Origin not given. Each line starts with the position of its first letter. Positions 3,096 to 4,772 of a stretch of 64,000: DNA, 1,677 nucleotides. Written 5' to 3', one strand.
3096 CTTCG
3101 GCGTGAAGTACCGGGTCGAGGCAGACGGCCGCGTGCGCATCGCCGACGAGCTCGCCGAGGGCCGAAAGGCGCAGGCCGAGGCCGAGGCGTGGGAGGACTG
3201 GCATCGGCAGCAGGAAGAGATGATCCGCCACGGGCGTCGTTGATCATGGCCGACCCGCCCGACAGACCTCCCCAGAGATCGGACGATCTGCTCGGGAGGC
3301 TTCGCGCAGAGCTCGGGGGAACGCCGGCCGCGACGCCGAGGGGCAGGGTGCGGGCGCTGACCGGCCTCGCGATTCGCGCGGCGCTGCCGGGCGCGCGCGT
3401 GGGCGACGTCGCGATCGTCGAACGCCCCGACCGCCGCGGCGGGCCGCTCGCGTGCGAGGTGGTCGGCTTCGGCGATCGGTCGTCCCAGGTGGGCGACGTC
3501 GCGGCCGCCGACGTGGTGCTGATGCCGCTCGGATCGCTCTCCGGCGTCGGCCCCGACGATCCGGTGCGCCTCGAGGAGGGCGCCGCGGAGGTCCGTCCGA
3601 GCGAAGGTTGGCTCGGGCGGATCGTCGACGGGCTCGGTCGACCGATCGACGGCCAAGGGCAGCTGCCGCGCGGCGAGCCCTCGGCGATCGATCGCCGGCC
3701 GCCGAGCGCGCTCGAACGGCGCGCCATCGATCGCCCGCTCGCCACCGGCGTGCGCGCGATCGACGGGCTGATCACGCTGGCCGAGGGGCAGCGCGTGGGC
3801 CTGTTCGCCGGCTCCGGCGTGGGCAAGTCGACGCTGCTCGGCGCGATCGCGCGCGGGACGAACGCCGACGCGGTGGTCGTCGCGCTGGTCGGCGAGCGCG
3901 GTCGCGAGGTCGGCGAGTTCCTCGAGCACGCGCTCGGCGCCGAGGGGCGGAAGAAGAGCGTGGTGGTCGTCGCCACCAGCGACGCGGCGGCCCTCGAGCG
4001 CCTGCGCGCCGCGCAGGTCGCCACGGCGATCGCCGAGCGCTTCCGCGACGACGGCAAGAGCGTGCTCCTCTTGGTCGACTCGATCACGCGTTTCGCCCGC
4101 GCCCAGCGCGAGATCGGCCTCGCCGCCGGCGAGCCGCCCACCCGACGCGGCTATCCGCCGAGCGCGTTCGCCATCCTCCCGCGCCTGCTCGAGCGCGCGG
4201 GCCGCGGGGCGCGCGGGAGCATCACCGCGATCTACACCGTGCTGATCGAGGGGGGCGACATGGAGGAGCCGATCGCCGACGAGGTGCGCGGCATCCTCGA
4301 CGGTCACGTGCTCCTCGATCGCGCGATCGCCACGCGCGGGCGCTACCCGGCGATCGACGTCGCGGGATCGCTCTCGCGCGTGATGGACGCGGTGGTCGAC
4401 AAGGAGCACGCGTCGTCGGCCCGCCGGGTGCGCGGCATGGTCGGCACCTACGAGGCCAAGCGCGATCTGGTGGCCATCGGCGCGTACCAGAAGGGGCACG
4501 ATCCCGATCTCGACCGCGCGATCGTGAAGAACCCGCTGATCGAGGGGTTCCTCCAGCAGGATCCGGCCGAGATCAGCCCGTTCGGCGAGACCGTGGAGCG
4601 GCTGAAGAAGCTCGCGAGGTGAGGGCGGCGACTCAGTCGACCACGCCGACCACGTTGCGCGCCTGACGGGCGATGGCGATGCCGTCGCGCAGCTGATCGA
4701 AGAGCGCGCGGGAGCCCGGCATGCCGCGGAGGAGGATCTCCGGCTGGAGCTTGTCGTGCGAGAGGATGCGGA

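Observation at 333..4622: Orphan FliI/SctN-type ATPase, apparently coupled to a zinc-ribbon membrane protein and a large secreted beta-propeller protein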

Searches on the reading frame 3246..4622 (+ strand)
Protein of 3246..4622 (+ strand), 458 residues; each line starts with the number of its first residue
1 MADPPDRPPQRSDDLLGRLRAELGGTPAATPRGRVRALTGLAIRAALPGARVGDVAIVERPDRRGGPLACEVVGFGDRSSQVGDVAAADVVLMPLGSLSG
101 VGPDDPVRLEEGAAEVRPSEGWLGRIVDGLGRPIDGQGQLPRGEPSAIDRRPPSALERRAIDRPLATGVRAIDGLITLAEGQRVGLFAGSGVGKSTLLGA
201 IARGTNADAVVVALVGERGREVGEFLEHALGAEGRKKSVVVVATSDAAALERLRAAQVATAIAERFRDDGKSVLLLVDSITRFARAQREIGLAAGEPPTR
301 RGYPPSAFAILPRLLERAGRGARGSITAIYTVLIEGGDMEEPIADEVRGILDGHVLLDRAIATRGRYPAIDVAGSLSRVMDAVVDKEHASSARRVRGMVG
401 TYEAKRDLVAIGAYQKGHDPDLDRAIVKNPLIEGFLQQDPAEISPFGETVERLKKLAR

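Call 7: search_protein_families(library=pfam, proteins=[window:3246-4622:+], max_evalue=0.01)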
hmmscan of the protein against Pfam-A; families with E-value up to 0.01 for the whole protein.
window:3246-4622:+ (458 aa): 3 families
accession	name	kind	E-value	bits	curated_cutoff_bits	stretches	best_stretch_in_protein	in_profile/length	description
PF00006.31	ATP-synt_ab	-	8.5e-84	280.9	29.5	1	168-377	1-213/213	ATP synthase alpha/beta family, nucleotide-binding domain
PF18269.6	T3SS_ATPase_C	-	2e-23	82.5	22.7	1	384-454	1-71/72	T3SS EscN ATPase C-terminal domain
PF00005.33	ABC_tran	-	0.0012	19.9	25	1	177-209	7-39/137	ABC transporter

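Call 8: search_protein_families(library=ncbifam, proteins=[window:3246-4622:+], max_evalue=0.01)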
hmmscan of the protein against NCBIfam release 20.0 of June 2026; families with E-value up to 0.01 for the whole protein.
window:3246-4622:+ (458 aa): 36 families (the best 25 are shown)
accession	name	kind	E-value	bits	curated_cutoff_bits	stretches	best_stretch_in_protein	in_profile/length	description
TIGR02546.1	III_secr_ATP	equivalog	1.2e-163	544.8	604.75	1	31-457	5-422/423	type III secretion system ATPase SctN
TIGR03496.1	FliI_clade1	equivalog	1.2e-161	538.2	619.1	1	33-456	1-414/414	flagellar protein export ATPase FliI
TIGR01026.1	fliI_yscN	subfamily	8.5e-159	529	379.5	1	28-457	20-439/440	FliI/YscN family ATPase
TIGR03497.1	FliI_clade2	equivalog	7.1e-156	519.3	629.8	1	33-456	1-412/413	flagellar protein export ATPase FliI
TIGR03498.1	FliI_clade3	equivalog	1.2e-154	515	587.45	1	33-455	1-416/418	flagellar protein export ATPase FliI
NF005391.0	PRK06936.1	equivalog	5.2e-153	510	657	1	16-457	8-438/439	type III secretion system ATPase SctN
NF006575.0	PRK09099.1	subfamily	4.4e-141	470.6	706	1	17-457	12-441/443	type III secretion system ATPase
NF005295.0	PRK06820.1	equivalog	8.1e-136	453.5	690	1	27-456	25-438/440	EscN/YscN/HrcN family type III secretion system ATPase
NF005535.1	PRK07196.1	equivalog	9.2e-130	433.5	715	1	22-456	10-433/434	flagellar protein export ATPase FliI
NF006290.1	PRK08472.1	equivalog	2e-124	415.8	644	1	81-456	57-432/433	flagellar protein export ATPase FliI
NF005765.0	PRK07594.1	equivalog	1.8e-121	405.9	715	1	18-456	8-430/433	EscN/YscN/HrcN family type III secretion system ATPase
NF006012.0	PRK08149.1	equivalog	6.3e-114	381.2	594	1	37-457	15-430/431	type III secretion system ATPase SctN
NF004578.0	PRK05922.1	equivalog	3.9e-75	253.3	604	1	113-457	89-431/434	type III secretion system ATPase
NF040574.1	T3SS_ATP_VscN2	exception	4.5e-70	236.6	750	1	155-453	120-413/420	type III secretion system ATPase VscN2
NF009884.0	PRK13343.1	equivalog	6.6e-51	173.5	554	1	90-440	73-426/507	F0F1 ATP synthase subunit alpha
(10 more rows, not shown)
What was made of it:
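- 3246..4622 (+): Solitary FliI/YscN-family ATPase of 458 aa with the catalytic core intact. It belongs to a monophyletic Polyangiales clade. TIGR01026 at 529 bits (cut-off 379.5), but below the SctN and FliI equivalog cut-offs (call 8).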

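Call 12: find_related_loci(query=window:3246-4622:+, collection=genome_contigs, flank=10000)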
Query window:3246-4622:+ (458 aa) in genome_contigs; peptide patterns used: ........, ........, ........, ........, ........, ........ (x = any residue, [..] = any of these).
599 stretches matched a pattern (row limit reached: there are more); 114 encode a relative of the query (tblastn E <= 1e-3); the best 80 are kept; 80 distinct loci.
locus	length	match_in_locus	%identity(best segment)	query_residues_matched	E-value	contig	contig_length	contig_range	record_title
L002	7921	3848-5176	84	1-458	0e+0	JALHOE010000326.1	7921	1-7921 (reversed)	MAG: Deltaproteobacteria bacterium isolate bin.11 c_000000031556, whole genome shotgun sequence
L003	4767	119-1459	82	9-458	0e+0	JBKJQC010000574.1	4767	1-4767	MAG: Polyangiales bacterium isolate ant_bin.485 k117_1978453, whole genome shotgun sequence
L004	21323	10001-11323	79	14-454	0e+0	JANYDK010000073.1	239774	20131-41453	MAG: Deltaproteobacteria bacterium isolate 336R_metabinner_62 336R_k141_832250, whole genome shotgun sequence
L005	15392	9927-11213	77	13-446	0e+0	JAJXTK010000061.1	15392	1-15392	MAG: Myxococcales bacterium isolate BP4.bin47 NODE_4656_length_15392_cov_1.312480, whole genome shotgun sequence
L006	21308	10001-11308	74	15-458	0e+0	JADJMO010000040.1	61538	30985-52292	MAG: Myxococcales bacterium isolate EsbW_18-Q3-R4-48_BATAC.438 tig00022948-10-613340, whole genome shotgun sequence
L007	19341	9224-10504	74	15-449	0e+0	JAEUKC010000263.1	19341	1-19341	MAG: Myxococcales bacterium isolate new MAG-85 k141_3589932, whole genome shotgun sequence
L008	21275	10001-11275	69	19-456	0e+0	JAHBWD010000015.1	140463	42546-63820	MAG: Labilithrix sp. isolate ACE_MYX8 MYX8_15, whole genome shotgun sequence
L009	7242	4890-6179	67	16-458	0e+0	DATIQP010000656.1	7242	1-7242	MAG TPA_asm: Polyangiaceae bacterium isolate SMAG_U15880 k141_259250, whole genome shotgun sequence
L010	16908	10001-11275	68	19-456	2e-179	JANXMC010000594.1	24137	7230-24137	MAG: Myxococcales bacterium isolate 336R_concoct_46_sub 336R_k141_1447297, whole genome shotgun sequence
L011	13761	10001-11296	67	11-455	8e-179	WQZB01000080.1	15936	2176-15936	MAG: Polyangiaceae bacterium isolate Emb289P4bin44 Ga0123357_10004856, whole genome shotgun sequence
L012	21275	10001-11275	67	19-456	2e-178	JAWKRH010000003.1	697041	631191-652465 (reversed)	MAG: Polyangiaceae bacterium isolate BC1.60 BC1.60.fa-3, whole genome shotgun sequence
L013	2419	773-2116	65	1-453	0e+0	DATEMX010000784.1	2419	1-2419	MAG TPA_asm: Polyangiaceae bacterium isolate SMAG_U8954 k141_604000, whole genome shotgun sequence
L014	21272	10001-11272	68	19-456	1e-177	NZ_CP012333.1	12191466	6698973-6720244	Labilithrix luteola strain DSM 27648 chromosome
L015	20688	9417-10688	67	19-455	3e-177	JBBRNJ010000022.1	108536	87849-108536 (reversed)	MAG: Polyangiales bacterium isolate La1_metabat2.153 LA1C_B2.153_k141_2008508L_108536_cov_15.0000, whole genome shotgun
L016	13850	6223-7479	69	16-448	1e-176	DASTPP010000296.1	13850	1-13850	MAG TPA_asm: Polyangiaceae bacterium isolate SMAG_U2200 k141_404383, whole genome shotgun sequence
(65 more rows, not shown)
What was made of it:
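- On T3SS or flagellar system anywhere in the same genome: The single genome_contigs scan was spent on the ATPase (call 12).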

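Call 17: find_homologous_proteins(query=window:3246-4622:+, max_evalue=1e-50)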
Query window:3246-4622:+ (458 aa): 7998 proteins with E <= 1e-50 among 8000 candidates; the best 120 are listed.
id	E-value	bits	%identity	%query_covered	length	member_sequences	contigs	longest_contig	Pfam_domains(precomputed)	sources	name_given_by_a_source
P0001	8.4e-285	963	100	100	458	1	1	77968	PF18269.7,PF00006.32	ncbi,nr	ncbi:MAG: FliI/YscN family ATPase [Deltaproteobacteria bacterium]|nr:FliI/YscN family ATPase [Deltap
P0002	2.9e-244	829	87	98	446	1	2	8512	PF18269.7,PF00006.32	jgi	jgi:ATP synthase in type III secretion protein N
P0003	9.7e-244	827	86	98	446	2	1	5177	PF18269.7,PF00006.32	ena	-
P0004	3.3e-242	822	87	97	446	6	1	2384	PF18269.7,PF00006.32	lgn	-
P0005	5.0e-241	818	86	98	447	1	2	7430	PF18269.7,PF00006.32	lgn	-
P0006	1.1e-239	814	86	98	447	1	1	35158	PF18269.7,PF00006.32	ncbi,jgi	-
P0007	4.0e-238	809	86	97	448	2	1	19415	PF18269.7,PF00006.32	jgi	-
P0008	5.8e-238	808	84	100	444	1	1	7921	PF18269.7,PF00006.32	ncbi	-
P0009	3.0e-237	806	85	97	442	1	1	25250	PF18269.7,PF00006.32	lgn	-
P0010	1.1e-232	791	84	98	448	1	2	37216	PF18269.7,PF00006.32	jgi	jgi:type III secretion protein N (ATPase)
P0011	8.5e-230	781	84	97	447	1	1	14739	PF18269.7,PF00006.32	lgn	-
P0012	4.0e-229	779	83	97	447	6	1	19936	PF18269.7,PF00006.32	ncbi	ncbi:MAG: FliI/YscN family ATPase [Polyangiales bacterium]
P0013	2.0e-225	767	82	97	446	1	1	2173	PF18269.7,PF00006.32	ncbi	-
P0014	1.2e-224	764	81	97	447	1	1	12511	PF18269.7,PF00006.32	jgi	jgi:type III secretion protein N (ATPase)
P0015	8.4e-217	739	79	96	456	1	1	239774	PF18269.7,PF00006.32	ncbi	-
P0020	2.0e-209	714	79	97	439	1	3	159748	PF18269.7,PF00006.32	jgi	-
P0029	6.8e-177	607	70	94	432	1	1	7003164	PF18269.7,PF00006.32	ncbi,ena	-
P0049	7.7e-174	597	67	97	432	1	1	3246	PF18269.7,PF00006.32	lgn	-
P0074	1.6e-172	593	69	93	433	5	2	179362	PF18269.7,PF00006.32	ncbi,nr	ncbi:MAG: FliI/YscN family ATPase [Labilithrix sp.]|nr:FliI/YscN family ATPase [Labilithrix sp.] MBX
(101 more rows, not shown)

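Call 18: find_encoding_contigs(protein=P0001, flank=10000, max_places=4)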
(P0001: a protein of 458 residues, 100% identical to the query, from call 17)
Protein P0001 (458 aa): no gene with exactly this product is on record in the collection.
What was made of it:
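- Tried and rejected: An exact look-up of the window's ATPase (P0001) to obtain its 78 kb contig found nothing on record (call 18).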

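Call 19: find_encoding_contigs(protein=P0006, flank=10000, max_places=3)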
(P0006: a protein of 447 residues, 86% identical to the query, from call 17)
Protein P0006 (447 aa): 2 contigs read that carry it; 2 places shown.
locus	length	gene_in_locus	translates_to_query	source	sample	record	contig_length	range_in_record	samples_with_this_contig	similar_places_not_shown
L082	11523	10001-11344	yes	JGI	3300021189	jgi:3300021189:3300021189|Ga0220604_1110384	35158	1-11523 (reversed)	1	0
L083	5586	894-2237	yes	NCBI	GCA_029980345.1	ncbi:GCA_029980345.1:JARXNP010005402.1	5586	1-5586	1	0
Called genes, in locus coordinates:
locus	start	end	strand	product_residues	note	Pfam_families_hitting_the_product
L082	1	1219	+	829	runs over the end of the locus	PF01442:Apolipoprotein (weak)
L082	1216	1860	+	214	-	PF00691:OmpA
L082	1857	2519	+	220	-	-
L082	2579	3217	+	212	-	PF13505:OMP_b-brl (weak)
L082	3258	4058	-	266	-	PF01522:Polysacc_deac_1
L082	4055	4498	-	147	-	-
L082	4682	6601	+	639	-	PF05580:Peptidase_S55 (faint)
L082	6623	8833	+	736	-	-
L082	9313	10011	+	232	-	-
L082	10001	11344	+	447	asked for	PF00006:ATP-synt_ab, PF18269:T3SS_ATPase_C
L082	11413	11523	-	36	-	?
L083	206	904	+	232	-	-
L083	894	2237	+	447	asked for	PF00006:ATP-synt_ab, PF18269:T3SS_ATPase_C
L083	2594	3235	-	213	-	PF03703:bPH_2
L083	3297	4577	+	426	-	-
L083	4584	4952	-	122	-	-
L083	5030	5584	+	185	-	?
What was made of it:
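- The stop and start overlap in L082/L083 (call 19).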

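Call 20: find_encoding_contigs(protein=P0020, flank=10000, max_places=3)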
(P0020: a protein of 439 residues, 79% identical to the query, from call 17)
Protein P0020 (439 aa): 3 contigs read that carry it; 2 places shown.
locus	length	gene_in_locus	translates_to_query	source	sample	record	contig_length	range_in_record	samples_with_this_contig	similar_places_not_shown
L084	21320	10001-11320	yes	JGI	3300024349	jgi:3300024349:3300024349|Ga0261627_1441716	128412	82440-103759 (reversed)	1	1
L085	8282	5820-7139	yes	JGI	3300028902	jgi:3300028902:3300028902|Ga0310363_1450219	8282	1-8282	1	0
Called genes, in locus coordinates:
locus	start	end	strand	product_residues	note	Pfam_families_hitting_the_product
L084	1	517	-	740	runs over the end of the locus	PF02897:Peptidase_S9_N, PF00326:Peptidase_S9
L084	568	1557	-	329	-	PF02685:Glucokinase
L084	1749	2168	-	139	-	-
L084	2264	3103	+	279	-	PF02574:S-methyl_trans (weak)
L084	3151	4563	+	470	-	PF04107:GCS2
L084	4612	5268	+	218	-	PF03703:bPH_2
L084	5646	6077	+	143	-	-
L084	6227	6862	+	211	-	-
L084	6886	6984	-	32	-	-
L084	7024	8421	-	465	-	PF19289:PmbA_TldD_3rd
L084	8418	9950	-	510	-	PF01523:PmbA_TldD_1st, PF19289:PmbA_TldD_3rd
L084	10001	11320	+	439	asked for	PF00006:ATP-synt_ab, PF18269:T3SS_ATPase_C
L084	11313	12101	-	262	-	PF01522:Polysacc_deac_1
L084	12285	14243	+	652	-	PF05580:Peptidase_S55 (faint)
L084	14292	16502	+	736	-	-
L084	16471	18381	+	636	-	PF13589:HATPase_c_3, PF00183:HSP90 (weak)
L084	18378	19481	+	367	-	-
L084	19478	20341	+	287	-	PF12158:DUF3592 (weak)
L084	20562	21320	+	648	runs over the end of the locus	-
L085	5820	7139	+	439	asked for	PF00006:ATP-synt_ab, PF18269:T3SS_ATPase_C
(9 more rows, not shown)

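Call 21: find_encoding_contigs(protein=P0029, flank=10000, max_places=2)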
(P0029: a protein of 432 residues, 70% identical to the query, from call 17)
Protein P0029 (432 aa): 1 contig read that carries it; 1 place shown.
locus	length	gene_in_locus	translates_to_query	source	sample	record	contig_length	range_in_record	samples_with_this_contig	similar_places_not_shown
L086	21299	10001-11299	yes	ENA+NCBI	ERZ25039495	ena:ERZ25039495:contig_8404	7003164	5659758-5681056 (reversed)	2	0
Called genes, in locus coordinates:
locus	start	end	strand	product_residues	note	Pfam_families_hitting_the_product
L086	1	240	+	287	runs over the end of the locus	-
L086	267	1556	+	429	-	PF07730:HisKA_3, PF02518:HATPase_c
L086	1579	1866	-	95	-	-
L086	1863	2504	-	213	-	-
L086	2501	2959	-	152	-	-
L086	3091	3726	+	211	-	PF00072:Response_reg, PF00196:GerE, PF04545:Sigma70_r4 (weak)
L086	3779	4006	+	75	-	PF11755:DUF3311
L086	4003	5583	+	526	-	PF00474:SSF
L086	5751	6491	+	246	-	-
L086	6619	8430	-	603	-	PF17517:IgGFc_binding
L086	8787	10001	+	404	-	PF00226:DnaJ, PF01556:DnaJ_C, PF00684:DnaJ_CXXCXGXG, PF01556:DnaJ_C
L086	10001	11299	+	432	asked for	PF00006:ATP-synt_ab, PF18269:T3SS_ATPase_C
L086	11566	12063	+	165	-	-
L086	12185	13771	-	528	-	-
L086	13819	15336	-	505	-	PF00732:GMC_oxred_N, PF00890:FAD_binding_2 (faint), PF05199:GMC_oxred_C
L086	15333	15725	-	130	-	-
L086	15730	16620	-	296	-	PF17115:Toast_rack_N (faint)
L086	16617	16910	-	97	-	-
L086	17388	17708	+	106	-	-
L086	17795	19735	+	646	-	PF00005:ABC_tran, PF02463:SMC_N (faint), PF13555:AAA_29 (faint), PF13304:AAA_21 (faint), PF12848:ABC_tran_Xtn, PF00005:ABC_tran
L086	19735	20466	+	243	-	PF00462:Glutaredoxin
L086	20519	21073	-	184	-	-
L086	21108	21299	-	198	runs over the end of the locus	-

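Call 22: find_encoding_contigs(protein=P0074, flank=10000, max_places=2)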
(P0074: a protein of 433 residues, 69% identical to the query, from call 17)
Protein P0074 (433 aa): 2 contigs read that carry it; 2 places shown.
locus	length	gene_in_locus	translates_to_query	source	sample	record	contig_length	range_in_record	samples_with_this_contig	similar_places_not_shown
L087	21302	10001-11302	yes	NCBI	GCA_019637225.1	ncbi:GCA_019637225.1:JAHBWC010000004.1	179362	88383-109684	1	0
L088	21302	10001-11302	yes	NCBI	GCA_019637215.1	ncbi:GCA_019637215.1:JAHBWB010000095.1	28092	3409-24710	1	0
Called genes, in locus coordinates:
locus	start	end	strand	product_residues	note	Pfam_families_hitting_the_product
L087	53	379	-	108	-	-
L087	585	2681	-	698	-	PF00580:UvrD-helicase, PF01443:Viral_helicase1 (faint), PF13245:AAA_19, PF13604:AAA_30 (faint), PF13361:UvrD_C, PF13538:UvrD_C_2 (faint)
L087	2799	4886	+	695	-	-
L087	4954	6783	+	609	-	-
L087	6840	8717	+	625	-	-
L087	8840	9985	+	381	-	PF00226:DnaJ, PF01556:DnaJ_C, PF00684:DnaJ_CXXCXGXG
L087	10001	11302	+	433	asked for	PF00006:ATP-synt_ab, PF18269:T3SS_ATPase_C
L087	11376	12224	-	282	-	PF13672:PP2C_2, PF00481:PP2C (weak)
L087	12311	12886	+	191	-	PF01381:HTH_3 (weak)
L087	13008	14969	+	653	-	PF00005:ABC_tran, PF02463:SMC_N (faint), PF13555:AAA_29 (faint), PF13304:AAA_21 (faint), PF12848:ABC_tran_Xtn, PF00005:ABC_tran, PF16326:ABC_tran_CTD (weak)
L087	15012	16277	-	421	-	PF06723:MreB_Mbl (faint), PF00012:HSP70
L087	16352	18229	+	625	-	-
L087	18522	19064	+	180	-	PF00462:Glutaredoxin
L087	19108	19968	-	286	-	PF00590:TP_methylase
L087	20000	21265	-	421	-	PF00140:Sigma70_r1_2 (weak), PF04542:Sigma70_r2, PF04539:Sigma70_r3 (weak), PF04545:Sigma70_r4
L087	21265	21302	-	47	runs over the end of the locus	-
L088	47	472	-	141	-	-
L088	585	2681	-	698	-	PF00580:UvrD-helicase, PF01443:Viral_helicase1 (faint), PF13245:AAA_19, PF13604:AAA_30 (faint), PF13361:UvrD_C, PF13538:UvrD_C_2 (faint)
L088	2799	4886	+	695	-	-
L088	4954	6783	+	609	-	-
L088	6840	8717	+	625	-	-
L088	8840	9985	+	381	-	PF00226:DnaJ, PF01556:DnaJ_C, PF00684:DnaJ_CXXCXGXG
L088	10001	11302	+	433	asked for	PF00006:ATP-synt_ab, PF18269:T3SS_ATPase_C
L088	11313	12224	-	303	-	PF00481:PP2C (weak), PF13672:PP2C_2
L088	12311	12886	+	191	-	PF01381:HTH_3 (weak)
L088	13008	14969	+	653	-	PF00005:ABC_tran, PF02463:SMC_N (faint), PF13555:AAA_29 (faint), PF13304:AAA_21 (faint), PF12848:ABC_tran_Xtn, PF00005:ABC_tran, PF16326:ABC_tran_CTD (weak)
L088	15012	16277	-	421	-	PF06723:MreB_Mbl (faint), PF00012:HSP70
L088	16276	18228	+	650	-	-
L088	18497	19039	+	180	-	PF00462:Glutaredoxin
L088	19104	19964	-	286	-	PF00590:TP_methylase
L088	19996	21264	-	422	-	PF00140:Sigma70_r1_2 (weak), PF04542:Sigma70_r2, PF04539:Sigma70_r3 (weak), PF04545:Sigma70_r4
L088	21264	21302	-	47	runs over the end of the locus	-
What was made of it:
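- An Hsp70-like gene lies nearby in Labilithrix (call 22).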

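Call 33: search_dna_similar(query=window:3246-4622:+, collection=plasmids, mode=protein, max_rows=40, rows=spread, max_evalue=1e-40)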
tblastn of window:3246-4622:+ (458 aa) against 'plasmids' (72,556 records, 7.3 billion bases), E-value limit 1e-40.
Records with a match: 669; places in all: 826; records where one place covers at least 80% of the query: 614.
Best place of each record, by identity: 60-80% 1; <60% 668.
By first word of the organism name: Ralstonia 136; Shigella 103; Yersinia 92; Rhizobium 50; Sinorhizobium 27; Escherichia 27; Azospirillum 23; Aeromonas 21; Bradyrhizobium 18; Pantoea 14; and 60 more.
By predicted mobility (MOB-suite, as given by PLSDB): mobilizable 277; non-mobilizable 236; conjugative 156.
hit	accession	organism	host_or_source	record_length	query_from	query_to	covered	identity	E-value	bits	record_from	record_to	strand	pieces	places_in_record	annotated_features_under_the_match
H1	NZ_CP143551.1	Burkholderia multivorans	Homo sapiens,bronchoalveolar lavage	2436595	15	457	97%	51.6%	1e-108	360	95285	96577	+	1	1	none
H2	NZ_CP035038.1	Sinorhizobium fredii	single cell,soil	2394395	15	457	97%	49.4%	9e-97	326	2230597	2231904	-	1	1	none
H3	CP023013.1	Ralstonia solanacearum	Solanum tuberosum,single cell,Potato ...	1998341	15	457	97%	49.1%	9e-102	340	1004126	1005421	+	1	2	EscN/YscN/HrcN family type III secretion system ATPase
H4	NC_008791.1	Yersinia enterocolitica subsp. enterocolitica 8081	-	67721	32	458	93%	50.9%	1e-114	377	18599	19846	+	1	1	yscN: SctN family type III secretion system ATPase YscN | yscO: type III secretion system central stalk protein YscO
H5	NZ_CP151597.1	Yersinia pestis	Ochotona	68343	32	458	93%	50.9%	1e-114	377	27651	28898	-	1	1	yscN: SctN family type III secretion system ATPase YscN | yscO: type III secretion system central stalk protein YscO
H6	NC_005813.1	Yersinia pestis biovar Microtus str. 91001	-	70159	32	458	93%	50.9%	1e-114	377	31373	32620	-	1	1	yscN: SctN family type III secretion system ATPase YscN | yscO: type III secretion system central stalk protein YscO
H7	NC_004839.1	Yersinia pestis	-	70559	32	458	93%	50.9%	1e-114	377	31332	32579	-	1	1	yscN: SctN family type III secretion system ATPase YscN | yscO: type III secretion system central stalk protein YscO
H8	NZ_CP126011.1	Bradyrhizobium japonicum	Glycine max,soybean,root nodule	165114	15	453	96%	49.3%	9e-107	355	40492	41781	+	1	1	sctN: type III secretion system ATPase SctN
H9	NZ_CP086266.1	Ralstonia sp. RS647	sunflower,cell culture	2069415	15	457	97%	48.8%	1e-101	340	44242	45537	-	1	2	none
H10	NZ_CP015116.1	Ralstonia pseudosolanacearum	eggplant,true culture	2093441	15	457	97%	48.8%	2e-101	339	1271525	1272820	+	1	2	none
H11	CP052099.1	Ralstonia solanacearum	tomato,cell culture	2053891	15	457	97%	48.8%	2e-101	339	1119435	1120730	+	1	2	sctN: type III secretion system ATPase SctN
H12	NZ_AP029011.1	Ralstonia pseudosolanacearum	-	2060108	15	457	97%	48.8%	2e-101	339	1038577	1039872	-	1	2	none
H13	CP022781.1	Ralstonia solanacearum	Solanum tuberosum,single cell,Potato ...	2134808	15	457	97%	48.8%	2e-101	339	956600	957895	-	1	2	EscN/YscN/HrcN family type III secretion system ATPase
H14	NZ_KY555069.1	Aeromonas salmonicida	-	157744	32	458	93%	50.5%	8e-110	363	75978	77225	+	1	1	ascN: SctN family type III secretion system ATPase AscN | ascO: type III secretion system central stalk protein AscO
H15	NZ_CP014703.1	Ralstonia solanacearum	Solanum tuberosum,cell culture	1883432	26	449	93%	50.6%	3e-103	345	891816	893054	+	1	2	none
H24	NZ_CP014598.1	Salipiger sp. CCB-MM3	mangrove soil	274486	64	454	85%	50.0%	1e-99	334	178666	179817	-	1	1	fliI: flagellar protein export ATPase FliI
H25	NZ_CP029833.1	Azospirillum ramasamyi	single cell,Cow dung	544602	18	456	96%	43.9%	9e-95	320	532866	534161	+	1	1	fliI: flagellar protein export ATPase FliI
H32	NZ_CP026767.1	Shigella boydii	-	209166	38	458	92%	38.4%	2e-75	264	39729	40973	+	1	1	spaL: type III secretion system ATPase SpaL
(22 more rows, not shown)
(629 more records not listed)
